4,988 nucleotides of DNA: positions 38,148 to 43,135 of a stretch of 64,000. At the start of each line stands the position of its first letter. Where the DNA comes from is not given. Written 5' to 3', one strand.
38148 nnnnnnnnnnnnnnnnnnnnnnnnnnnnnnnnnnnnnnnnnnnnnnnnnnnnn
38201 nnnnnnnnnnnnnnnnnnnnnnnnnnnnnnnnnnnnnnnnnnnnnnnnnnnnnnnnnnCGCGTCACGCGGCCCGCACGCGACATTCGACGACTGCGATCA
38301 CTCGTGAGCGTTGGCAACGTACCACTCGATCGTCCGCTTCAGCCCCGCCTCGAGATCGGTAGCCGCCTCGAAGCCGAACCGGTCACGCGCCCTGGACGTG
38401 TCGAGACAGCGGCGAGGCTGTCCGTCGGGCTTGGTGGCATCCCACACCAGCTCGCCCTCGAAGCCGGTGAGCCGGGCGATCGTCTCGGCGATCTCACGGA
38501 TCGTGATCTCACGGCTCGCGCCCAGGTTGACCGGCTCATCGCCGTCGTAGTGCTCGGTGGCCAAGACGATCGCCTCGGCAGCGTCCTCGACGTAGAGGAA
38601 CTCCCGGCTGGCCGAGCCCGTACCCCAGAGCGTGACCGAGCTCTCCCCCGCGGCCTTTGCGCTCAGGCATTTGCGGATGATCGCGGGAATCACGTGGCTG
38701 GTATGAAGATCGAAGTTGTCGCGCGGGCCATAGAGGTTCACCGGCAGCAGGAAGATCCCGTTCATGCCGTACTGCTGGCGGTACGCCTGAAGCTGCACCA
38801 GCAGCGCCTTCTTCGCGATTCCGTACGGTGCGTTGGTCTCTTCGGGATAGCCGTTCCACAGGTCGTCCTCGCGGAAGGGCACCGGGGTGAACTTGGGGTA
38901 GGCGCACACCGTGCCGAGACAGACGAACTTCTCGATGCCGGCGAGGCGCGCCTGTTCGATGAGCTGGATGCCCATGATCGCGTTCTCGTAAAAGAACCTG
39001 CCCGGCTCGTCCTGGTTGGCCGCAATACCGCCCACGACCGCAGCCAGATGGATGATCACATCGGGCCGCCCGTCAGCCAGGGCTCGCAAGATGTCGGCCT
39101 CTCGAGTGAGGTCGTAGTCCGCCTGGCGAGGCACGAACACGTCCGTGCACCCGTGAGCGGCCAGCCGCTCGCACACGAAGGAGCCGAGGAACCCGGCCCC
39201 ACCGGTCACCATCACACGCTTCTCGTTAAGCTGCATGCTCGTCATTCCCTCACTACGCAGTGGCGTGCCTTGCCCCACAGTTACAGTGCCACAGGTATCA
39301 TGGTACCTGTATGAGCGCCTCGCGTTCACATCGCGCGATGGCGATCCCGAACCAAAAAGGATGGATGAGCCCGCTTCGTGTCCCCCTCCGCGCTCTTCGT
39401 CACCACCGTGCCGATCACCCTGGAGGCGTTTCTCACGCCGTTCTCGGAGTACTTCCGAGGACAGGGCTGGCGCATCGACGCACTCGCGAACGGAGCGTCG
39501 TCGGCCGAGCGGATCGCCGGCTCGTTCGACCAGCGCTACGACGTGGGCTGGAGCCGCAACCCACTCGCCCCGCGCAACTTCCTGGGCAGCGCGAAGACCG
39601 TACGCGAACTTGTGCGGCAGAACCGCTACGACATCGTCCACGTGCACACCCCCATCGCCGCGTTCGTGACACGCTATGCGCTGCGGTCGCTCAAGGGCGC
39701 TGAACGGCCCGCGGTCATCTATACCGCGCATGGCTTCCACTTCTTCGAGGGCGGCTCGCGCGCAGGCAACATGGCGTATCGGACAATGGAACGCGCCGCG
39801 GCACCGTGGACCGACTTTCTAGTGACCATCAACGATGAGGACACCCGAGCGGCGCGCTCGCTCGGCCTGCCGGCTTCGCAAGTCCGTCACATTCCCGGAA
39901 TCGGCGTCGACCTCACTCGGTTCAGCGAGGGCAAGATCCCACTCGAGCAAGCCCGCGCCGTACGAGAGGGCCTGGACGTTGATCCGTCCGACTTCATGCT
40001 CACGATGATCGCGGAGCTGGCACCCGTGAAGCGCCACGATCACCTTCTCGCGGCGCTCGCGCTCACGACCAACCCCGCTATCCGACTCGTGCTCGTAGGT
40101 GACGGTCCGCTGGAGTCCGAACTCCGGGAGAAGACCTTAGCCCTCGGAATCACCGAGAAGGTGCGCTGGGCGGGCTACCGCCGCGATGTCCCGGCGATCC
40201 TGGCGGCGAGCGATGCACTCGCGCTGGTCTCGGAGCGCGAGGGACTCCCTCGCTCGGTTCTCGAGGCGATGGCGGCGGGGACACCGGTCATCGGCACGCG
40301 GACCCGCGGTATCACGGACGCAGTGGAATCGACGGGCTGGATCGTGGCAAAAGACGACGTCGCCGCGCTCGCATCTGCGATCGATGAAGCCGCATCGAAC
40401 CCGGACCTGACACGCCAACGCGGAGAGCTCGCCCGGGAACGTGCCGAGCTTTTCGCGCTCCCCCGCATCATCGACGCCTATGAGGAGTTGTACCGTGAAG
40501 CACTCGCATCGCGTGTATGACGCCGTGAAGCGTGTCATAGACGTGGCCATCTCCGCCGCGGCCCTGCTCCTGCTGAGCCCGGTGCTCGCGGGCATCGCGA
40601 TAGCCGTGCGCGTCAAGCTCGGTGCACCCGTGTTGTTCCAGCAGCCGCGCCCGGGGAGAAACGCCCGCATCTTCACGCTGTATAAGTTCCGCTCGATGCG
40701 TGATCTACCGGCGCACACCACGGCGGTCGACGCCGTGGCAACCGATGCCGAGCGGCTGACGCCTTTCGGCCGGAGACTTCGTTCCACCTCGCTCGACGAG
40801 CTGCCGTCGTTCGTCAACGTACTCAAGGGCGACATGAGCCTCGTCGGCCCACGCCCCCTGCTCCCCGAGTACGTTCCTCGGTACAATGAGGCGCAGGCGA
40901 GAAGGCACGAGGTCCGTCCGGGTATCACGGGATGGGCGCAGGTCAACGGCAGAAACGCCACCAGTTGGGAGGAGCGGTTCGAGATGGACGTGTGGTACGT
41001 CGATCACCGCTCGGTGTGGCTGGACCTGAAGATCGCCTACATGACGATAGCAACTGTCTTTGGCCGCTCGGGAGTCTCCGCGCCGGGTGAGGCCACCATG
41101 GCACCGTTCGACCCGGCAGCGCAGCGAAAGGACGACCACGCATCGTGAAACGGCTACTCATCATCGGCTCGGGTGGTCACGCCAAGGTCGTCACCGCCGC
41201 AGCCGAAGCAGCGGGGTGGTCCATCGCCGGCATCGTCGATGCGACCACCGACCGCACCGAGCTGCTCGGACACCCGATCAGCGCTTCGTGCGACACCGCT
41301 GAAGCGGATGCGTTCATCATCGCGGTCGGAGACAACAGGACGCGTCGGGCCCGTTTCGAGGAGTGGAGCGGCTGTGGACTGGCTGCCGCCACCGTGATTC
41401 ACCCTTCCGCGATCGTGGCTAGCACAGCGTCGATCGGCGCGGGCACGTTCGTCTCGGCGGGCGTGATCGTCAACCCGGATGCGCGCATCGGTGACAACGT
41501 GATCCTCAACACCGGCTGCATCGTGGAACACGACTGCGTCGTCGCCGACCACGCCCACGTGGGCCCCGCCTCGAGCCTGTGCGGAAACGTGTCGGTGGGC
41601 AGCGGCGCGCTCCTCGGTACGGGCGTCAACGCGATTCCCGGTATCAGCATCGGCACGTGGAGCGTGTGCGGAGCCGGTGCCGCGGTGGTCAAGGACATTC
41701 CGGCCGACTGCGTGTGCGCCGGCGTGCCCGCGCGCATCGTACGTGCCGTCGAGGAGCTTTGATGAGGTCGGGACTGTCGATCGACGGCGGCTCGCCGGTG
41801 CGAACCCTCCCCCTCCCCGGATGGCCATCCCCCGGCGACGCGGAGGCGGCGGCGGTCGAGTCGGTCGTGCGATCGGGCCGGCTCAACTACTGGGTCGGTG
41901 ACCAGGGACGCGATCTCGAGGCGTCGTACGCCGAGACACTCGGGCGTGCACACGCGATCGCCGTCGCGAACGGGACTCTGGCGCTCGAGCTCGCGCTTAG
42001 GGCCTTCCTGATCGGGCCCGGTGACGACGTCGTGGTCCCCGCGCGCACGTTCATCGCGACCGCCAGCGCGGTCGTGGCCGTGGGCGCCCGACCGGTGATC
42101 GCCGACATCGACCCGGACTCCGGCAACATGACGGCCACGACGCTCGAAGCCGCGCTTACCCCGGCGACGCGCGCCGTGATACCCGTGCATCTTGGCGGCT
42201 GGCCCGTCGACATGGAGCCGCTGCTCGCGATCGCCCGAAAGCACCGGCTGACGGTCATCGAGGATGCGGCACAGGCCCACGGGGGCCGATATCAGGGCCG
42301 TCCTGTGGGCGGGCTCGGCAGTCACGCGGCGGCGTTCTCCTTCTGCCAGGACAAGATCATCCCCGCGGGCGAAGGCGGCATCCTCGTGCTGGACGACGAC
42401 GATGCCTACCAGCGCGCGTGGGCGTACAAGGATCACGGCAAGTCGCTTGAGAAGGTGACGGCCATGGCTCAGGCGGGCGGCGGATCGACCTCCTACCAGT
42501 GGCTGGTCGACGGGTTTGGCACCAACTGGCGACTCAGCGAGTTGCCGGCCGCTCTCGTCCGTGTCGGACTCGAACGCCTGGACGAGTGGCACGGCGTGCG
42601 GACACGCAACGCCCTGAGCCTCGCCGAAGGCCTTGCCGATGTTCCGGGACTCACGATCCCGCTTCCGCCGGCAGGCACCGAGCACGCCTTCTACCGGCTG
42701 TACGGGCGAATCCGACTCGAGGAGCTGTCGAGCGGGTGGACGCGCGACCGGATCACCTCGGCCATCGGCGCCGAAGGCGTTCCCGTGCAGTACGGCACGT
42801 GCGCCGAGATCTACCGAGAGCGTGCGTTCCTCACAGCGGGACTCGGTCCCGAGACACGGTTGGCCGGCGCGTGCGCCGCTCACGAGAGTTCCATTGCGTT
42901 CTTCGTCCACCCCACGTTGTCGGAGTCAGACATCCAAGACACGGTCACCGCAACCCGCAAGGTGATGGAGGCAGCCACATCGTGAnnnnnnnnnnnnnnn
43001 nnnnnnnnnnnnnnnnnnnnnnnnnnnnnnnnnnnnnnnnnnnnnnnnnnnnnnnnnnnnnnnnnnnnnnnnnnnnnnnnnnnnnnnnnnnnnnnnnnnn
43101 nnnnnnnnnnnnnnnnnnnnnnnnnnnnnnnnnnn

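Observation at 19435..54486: Integrated model: a glycosylated cytochrome nanowire system in a monoderm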

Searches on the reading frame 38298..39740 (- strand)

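Call 5: search_protein_families(library=pfam, proteins=[window:38298-39740:-])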
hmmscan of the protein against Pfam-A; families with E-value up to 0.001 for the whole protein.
window:38298-39740:- (480 aa): 5 families
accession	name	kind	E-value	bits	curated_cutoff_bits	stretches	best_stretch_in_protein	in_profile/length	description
PF01370.27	Epimerase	-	5.3e-60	203.3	20.9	1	176-407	1-240/240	NAD dependent epimerase/dehydratase family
PF16363.11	GDP_Man_Dehyd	-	6.5e-28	98.6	27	1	209-469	59-331/332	GDP-mannose 4,6 dehydratase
PF02719.21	Polysacc_synt_2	-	2.6e-06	27.3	20.2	0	210-277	62-128/293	Polysaccharide biosynthesis protein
PF04321.23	RmlD_sub_bind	-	5.8e-06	26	27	1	175-236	2-62/287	RmlD substrate binding domain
PF01073.25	3Beta_HSD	-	5.2e-05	22.9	22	0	209-398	52-232/280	3-beta hydroxysteroid dehydrogenase/isomerase family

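Call 65: search_protein_families(library=ncbifam, proteins=[window:38298-39740:-], max_evalue=0.00001)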
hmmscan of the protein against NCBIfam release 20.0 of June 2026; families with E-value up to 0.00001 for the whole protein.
window:38298-39740:- (480 aa): 15 families
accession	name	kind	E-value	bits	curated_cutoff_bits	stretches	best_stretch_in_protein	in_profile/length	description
NF047922.1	GDPFucSynFcl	equivalog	1.4e-91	307.1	500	1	173-479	2-306/308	GDP-L-fucose synthase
TIGR01181.1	dTDP_gluc_dehyt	equivalog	1.1e-26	93.7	365.1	1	210-478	58-315/321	dTDP-glucose 4,6-dehydratase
TIGR01179.1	galE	equivalog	2.6e-23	82.4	262.3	1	210-477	55-328/332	UDP-glucose 4-epimerase GalE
TIGR04180.1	EDH_00030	hypoth_equivalog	7.6e-21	74.4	475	1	213-437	59-268/297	NAD-dependent 4,6-dehydratase LegB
NF007490.0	PRK10084.1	subfamily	7.3e-17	61.4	649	1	302-478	163-338/361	dTDP-glucose 4,6-dehydratase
NF007582.0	PRK10217.1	equivalog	8.7e-16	57.9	698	1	210-477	59-334/355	dTDP-glucose 4,6-dehydratase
TIGR02197.1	heptose_epim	equivalog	2.8e-11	43.2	274.6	1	176-476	1-315/316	ADP-glyceromanno-heptose 6-epimerase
NF011728.1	PRK15181.1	equivalog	2.7e-10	39.8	760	1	227-396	92-250/348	Vi polysaccharide biosynthesis UDP-N-acetylglucosaminuronic acid C-4 epimerase TviC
TIGR02622.1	CDP_4_6_dhtase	equivalog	6.1e-10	38.8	278.45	1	210-475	62-331/352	CDP-glucose 4,6-dehydratase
NF042422.1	oxyalk_red_OleD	equivalog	1.4e-09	37.8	580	1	175-398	2-218/329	2-alkyl-3-oxoalkanoate reductase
NF007956.0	PRK10675.1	subfamily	5.9e-08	32.2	394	0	208-474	56-329/338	UDP-glucose 4-epimerase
TIGR01214.1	rmlD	equivalog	3.6e-06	26.3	224.05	1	175-255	1-79/285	dTDP-4-dehydrorhamnose reductase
NF042423.1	oxyalk_red_Shew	equivalog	5.5e-06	25.7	580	0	169-400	4-226/331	2-alkyl-3-oxoalkanoate reductase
TIGR03466.1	HpnA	hypoth_equivalog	7.6e-06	25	367.65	0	175-427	2-248/327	hopanoid-associated sugar epimerase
NF043036.1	ErythonDh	equivalog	9.8e-06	25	325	0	214-426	63-267/321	D-erythronate dehydrogenase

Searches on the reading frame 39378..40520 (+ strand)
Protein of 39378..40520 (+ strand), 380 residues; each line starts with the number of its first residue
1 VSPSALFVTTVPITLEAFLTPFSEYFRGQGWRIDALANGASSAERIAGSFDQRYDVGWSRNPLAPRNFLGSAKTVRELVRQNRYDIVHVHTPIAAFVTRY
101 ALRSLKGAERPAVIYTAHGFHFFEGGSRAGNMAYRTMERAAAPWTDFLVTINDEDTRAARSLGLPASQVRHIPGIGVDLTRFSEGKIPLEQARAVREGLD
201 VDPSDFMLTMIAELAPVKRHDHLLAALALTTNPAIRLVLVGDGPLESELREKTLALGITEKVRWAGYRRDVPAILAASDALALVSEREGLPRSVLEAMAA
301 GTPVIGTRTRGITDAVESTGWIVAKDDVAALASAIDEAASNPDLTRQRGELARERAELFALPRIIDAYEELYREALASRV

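Call 5: search_protein_families(library=pfam, proteins=[window:39378-40520:+])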
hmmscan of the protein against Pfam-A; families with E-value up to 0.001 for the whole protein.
window:39378-40520:+ (380 aa): 7 families
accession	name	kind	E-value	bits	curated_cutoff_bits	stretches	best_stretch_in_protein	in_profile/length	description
PF00534.26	Glycos_transf_1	-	7.4e-33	113.9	26.4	1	199-354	9-171/172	Glycosyl transferases group 1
PF13692.12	Glyco_trans_1_4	-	1.4e-29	103.7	27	1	208-340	4-141/142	Glycosyl transferases group 1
PF13439.12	Glyco_transf_4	-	6.6e-16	59.2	28.5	1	22-180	11-169/170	Glycosyltransferase Family 4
PF13579.12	Glyco_trans_4_4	-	3.5e-14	53.9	29.7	1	24-173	12-156/158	Glycosyl transferase 4-like domain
PF13477.12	Glyco_trans_4_2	-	2e-09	38.2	23.4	1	17-138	11-125/139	Glycosyl transferase 4-like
PF13524.12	Glyco_trans_1_2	-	1.2e-06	29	25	1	222-356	4-129/144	Glycosyl transferase-like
PF20706.3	GT4-conflict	-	0.00031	20.3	26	1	211-350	203-366/385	Family 4 Glycosyltransferase in conflict systems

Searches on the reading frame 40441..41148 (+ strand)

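Call 5: search_protein_families(library=pfam, proteins=[window:40441-41148:+])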
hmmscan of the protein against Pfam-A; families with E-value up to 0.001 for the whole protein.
window:40441-41148:+ (235 aa): 1 family
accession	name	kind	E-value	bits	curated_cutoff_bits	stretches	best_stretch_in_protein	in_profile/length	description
PF02397.22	Bac_transf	-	1.7e-64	217.1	27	1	30-207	1-178/179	Bacterial sugar transferase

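Call 65: search_protein_families(library=ncbifam, proteins=[window:40441-41148:+], max_evalue=0.00001)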
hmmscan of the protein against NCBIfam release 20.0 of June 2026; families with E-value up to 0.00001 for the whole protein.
window:40441-41148:+ (235 aa): 10 families
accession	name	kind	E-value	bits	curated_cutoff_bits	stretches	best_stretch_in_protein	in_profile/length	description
TIGR03025.1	EPS_sugtrans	subfamily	3.2e-77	260.6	295.55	1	11-211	239-443/445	exopolysaccharide biosynthesis polyprenyl glycosylphosphotransferase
TIGR03023.1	WcaJ_sugtrans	equivalog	2.4e-68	231.5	410.75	1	23-208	256-448/453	undecaprenyl-phosphate glucose phosphotransferase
TIGR03022.1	WbaP_sugtrans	subfamily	1.2e-57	196.2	403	1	26-211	255-454/456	undecaprenyl-phosphate galactose phosphotransferase WbaP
TIGR03013.1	EpsB_2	subfamily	8.8e-49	166.8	393.35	1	25-207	250-437/443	TIGR03013 family XrtA/PEP-CTERM system glycosyltransferase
NF052601.1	undeca_RfbP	equivalog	2.1e-47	161.5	330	1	13-206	28-235/244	undecaprenyl-phosphate galactose phosphotransferase family protein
NF007518.0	PRK10124.1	equivalog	3.4e-46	158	684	1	25-206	269-457/464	undecaprenyl-phosphate glucose phosphotransferase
NF041877.1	EPS_EpsZ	equivalog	6.3e-45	153.7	800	1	27-213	263-459/459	exopolysaccharide biosynthesis polyisoprenyl-phosphate hexose-1-phosphate transferase EpsZ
NF050817.1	PolSacchBiosHfsE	equivalog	1.2e-43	149.6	750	1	27-209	269-462/467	polysaccharide biosynthesis protein HfsE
NF011751.0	PRK15204.1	equivalog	5.6e-34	117.6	907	1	23-211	273-474/476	undecaprenyl-phosphate galactose phosphotransferase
NF045514.1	glycotran_HepC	equivalog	4.2e-23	81.8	140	1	13-140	100-212/220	heterocyst development glycosyltransferase HepC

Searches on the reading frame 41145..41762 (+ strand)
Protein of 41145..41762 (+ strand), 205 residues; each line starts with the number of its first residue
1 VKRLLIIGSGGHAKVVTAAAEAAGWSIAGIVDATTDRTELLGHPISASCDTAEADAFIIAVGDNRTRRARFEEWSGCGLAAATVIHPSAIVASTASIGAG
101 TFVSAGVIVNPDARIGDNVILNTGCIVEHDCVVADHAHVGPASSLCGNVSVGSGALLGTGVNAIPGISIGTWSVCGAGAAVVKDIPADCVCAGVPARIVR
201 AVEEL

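Call 6: search_protein_families(library=pfam, proteins=[window:41145-41762:+])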
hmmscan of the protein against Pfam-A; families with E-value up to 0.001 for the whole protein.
window:41145-41762:+ (205 aa): 3 families
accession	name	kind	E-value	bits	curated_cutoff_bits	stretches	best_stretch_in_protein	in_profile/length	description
PF17836.7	PglD_N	-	3.4e-14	53.6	23.4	1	3-72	1-76/78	PglD N-terminal domain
PF00132.30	Hexapep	-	2.3e-09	37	27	1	112-141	1-30/36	Bacterial transferase hexapeptide (six repeats)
PF25084.1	LbH_EIF2B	-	1.3e-06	28.8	54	1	77-162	10-92/105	EIF2B subunit epsilon LbH domain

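Call 65: search_protein_families(library=ncbifam, proteins=[window:41145-41762:+], max_evalue=0.00001)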
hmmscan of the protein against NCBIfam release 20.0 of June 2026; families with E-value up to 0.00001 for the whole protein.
window:41145-41762:+ (205 aa): 22 families
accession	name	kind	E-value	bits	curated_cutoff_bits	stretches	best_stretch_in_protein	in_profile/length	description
TIGR03570.1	NeuD_NnaD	subfamily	1.9e-60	203.9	160.8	1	3-197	1-202/202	NeuD/PglB/VioB family sugar acetyltransferase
TIGR03532.1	DapD_Ac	equivalog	7.4e-14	51.9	231.75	1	84-204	88-216/231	2,3,4,5-tetrahydropyridine-2,6-dicarboxylate N-acetyltransferase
NF007076.0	PRK09527.1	equivalog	3.1e-13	49.6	347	1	149-203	132-186/203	galactoside O-acetyltransferase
NF003657.0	PRK05289.1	equivalog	4.3e-13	49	226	1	114-198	108-192/264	acyl-ACP--UDP-N-acetylglucosamine O-acyltransferase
NF041874.1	EPS_EpsC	equivalog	1.5e-11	44.3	150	1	91-200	64-165/168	serine O-acetyltransferase EpsC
NF002060.0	PRK00892.1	subfamily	1.8e-11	43.8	207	1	80-160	99-179/345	UDP-3-O-(3-hydroxymyristoyl)glucosamine N-acyltransferase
TIGR01852.1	lipid_A_lpxA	equivalog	3e-11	43.1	231.05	1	114-198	103-187/254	acyl-ACP--UDP-N-acetylglucosamine O-acyltransferase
NF007240.0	PRK09677.1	equivalog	4.5e-10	39.3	243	1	148-202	130-184/192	putative lipopolysaccharide biosynthesis O-acetyl transferase WbbJ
NF007499.0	PRK10092.1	equivalog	4.8e-10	39.5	314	1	145-201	126-182/183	maltose O-acetyltransferase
NF007797.0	PRK10502.1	subfamily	9.8e-10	38.4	192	1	148-200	125-177/183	WcaF family extracellular polysaccharide biosynthesis acetyltransferase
TIGR01853.1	lipid_A_lpxD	equivalog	1.2e-09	37.6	242.5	0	81-127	127-173/325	UDP-3-O-(3-hydroxymyristoyl)glucosamine N-acyltransferase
NF058585.1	HptprglPActTf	PfamEq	8.9e-09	35.1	300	1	147-203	105-161/172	heptaprenylglyceryl phosphate O-acetyltransferase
NF010935.0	PRK14355.1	equivalog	1.5e-08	33.7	718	0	80-145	272-335/459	bifunctional UDP-N-acetylglucosamine diphosphorylase/glucosamine-1-phosphate N-acetyltransferase GlmU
TIGR03308.1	phn_thr-fam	hypoth_equivalog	2.2e-08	34.2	201.65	1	148-200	108-160/204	phosphonate metabolim protein, transferase hexapeptide repeat family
NF050158.1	CarbAnhydGPos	equivalog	8e-08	32.1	250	0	131-204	71-145/172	gamma carbonic anhydrase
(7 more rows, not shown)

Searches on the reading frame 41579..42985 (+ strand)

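Call 6: search_protein_families(library=pfam, proteins=[window:41579-42985:+])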
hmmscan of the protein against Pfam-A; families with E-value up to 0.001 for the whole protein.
window:41579-42985:+ (468 aa): 3 families
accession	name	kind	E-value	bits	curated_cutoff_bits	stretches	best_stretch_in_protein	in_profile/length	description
PF01041.23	DegT_DnrJ_EryC1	-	5.8e-84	282.8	19.8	1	87-458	5-358/360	DegT/DnrJ/EryC1/StrS aminotransferase family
PF01212.27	Beta_elim_lyase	-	5.5e-12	46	27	1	111-357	35-270/288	Beta-eliminating lyase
PF00155.27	Aminotran_1_2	-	0.00011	21.9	19.7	1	111-200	45-144/361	Aminotransferase class I and II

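Call 65: search_protein_families(library=ncbifam, proteins=[window:41579-42985:+], max_evalue=0.00001)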
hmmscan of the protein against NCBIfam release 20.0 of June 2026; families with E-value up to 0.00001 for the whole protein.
window:41579-42985:+ (468 aa): 11 families
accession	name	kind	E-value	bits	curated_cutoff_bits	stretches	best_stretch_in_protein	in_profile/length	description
NF008658.2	PRK11658.1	equivalog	1.6e-60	204.8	631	1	83-464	10-378/379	UDP-4-amino-4-deoxy-L-arabinose aminotransferase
TIGR03588.1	PseC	equivalog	2.5e-58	197.8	423.5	1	89-462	13-379/380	UDP-4-amino-4,6-dideoxy-N-acetyl-beta-L-altrosamine transaminase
NF008687.0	PRK11706.1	equivalog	4.3e-49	167.2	375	1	88-369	12-287/375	dTDP-4-amino-4,6-dideoxygalactose transaminase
TIGR04427.1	PLP_DesI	equivalog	2.5e-45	155.3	650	1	103-456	44-376/390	dTDP-4-dehydro-6-deoxyglucose aminotransferase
TIGR04181.1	NHT_00031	hypoth_equivalog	6.8e-44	150.2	420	1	92-368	15-292/359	LegC family aminotransferase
TIGR02379.1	ECA_wecE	subfamily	1.1e-41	142.8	434.85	1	89-344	13-260/376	dTDP-4-amino-4,6-dideoxy-D-glucose transaminase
NF011936.0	PRK15407.1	equivalog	1e-30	106.8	423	1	101-464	56-437/440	lipopolysaccharide biosynthesis protein RfbH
NF004770.0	PRK06108.1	subfamily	9.5e-09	34.5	422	1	114-229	87-209/396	pyridoxal phosphate-dependent aminotransferase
NF005816.0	PRK07682.1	equivalog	1.5e-06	27.1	620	1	131-229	98-202/390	aminotransferase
NF005817.0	PRK07683.1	equivalog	3.2e-06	26.1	575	1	127-201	93-166/387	aminotransferase A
NF004769.0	PRK06107.1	equivalog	9.4e-06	24.6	617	0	125-201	94-171/402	aspartate transaminase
